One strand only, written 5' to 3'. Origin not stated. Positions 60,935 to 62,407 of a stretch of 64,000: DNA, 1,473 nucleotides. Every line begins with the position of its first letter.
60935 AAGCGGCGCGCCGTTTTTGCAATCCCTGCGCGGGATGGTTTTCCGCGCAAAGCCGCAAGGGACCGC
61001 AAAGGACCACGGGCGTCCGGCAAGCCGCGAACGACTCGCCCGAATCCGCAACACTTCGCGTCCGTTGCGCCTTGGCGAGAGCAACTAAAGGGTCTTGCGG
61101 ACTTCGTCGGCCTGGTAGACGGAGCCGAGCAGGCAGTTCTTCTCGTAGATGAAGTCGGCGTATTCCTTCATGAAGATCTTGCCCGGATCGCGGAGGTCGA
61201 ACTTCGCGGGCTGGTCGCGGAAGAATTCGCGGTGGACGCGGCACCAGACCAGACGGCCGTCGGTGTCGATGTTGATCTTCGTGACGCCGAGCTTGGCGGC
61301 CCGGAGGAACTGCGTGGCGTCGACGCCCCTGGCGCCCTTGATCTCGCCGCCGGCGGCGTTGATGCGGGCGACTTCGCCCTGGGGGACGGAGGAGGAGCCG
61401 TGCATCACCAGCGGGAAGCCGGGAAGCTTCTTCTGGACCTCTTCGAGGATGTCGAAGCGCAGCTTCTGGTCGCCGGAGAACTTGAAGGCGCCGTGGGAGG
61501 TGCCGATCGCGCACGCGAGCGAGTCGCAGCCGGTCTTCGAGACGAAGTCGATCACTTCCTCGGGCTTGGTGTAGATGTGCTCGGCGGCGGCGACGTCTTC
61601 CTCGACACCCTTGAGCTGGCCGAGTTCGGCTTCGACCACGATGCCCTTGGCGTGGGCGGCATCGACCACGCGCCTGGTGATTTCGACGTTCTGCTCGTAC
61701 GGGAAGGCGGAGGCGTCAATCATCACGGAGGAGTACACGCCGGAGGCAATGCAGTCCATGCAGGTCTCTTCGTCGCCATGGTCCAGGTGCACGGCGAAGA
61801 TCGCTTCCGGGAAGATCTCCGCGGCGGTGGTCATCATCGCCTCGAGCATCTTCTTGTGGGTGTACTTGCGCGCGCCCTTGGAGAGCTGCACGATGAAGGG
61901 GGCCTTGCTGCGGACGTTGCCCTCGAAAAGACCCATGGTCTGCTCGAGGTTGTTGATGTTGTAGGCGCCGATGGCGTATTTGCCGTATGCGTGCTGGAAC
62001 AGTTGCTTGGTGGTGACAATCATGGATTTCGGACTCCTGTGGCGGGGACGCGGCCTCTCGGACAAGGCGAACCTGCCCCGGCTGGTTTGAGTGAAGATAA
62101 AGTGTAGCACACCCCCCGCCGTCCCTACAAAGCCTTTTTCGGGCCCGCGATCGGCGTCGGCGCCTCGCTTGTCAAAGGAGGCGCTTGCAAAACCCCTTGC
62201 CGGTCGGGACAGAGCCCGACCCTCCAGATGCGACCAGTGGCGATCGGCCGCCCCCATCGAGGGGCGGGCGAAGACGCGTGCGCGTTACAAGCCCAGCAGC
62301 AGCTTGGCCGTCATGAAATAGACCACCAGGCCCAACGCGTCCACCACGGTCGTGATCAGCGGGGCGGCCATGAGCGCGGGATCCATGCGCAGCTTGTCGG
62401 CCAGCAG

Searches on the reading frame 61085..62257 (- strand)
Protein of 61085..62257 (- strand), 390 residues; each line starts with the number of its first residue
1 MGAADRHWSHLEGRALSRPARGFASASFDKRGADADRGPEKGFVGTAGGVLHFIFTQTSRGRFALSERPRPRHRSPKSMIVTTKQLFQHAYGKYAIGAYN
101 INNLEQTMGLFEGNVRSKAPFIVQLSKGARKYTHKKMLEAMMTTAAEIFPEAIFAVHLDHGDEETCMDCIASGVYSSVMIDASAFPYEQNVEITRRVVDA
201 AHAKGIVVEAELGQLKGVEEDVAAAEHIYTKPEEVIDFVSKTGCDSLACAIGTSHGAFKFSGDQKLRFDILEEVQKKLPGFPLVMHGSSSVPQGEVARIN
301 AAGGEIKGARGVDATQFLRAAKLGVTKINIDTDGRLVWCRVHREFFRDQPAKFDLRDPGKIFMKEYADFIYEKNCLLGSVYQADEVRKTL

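Call 53: find_encoding_contigs(protein=window:61085-62257:-, flank=1000, max_places=3)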
Protein window:61085-62257:- (390 aa): no gene with exactly this product is on record in the collection.
